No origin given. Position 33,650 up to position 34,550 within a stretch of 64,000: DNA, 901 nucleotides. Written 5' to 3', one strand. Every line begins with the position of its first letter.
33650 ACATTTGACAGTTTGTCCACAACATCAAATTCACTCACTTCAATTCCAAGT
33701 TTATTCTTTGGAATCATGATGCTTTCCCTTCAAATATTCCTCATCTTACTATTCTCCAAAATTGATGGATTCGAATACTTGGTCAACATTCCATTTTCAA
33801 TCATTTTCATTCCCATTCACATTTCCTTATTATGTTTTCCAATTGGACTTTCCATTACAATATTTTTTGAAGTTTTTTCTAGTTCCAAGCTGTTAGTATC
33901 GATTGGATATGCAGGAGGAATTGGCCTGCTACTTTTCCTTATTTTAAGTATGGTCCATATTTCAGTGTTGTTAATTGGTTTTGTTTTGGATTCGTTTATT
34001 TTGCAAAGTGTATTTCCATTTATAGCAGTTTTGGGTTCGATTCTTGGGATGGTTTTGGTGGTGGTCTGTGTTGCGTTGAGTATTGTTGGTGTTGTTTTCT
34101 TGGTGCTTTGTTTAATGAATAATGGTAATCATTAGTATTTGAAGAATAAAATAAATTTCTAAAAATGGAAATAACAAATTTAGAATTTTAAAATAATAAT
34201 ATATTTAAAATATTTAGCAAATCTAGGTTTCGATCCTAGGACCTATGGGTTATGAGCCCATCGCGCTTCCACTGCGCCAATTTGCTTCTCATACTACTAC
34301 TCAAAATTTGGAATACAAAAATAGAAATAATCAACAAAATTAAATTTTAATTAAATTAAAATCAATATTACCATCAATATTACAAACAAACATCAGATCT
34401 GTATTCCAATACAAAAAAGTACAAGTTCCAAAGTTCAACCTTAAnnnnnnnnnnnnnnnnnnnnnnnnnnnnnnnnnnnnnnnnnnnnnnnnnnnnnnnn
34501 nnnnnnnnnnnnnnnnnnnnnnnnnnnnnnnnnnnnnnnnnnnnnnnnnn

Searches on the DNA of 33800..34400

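Call 72: search_rna_families(source=window, start=33800, end=34400, threshold=evalue, max_evalue=1)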
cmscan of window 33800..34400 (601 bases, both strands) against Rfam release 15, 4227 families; matches with E-value up to 1: 1.
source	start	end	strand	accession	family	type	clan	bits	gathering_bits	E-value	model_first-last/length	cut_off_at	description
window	34215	34286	-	RF00005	tRNA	Gene; tRNA;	CL00001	65.6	29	4.7e-14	1-71/71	no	tRNA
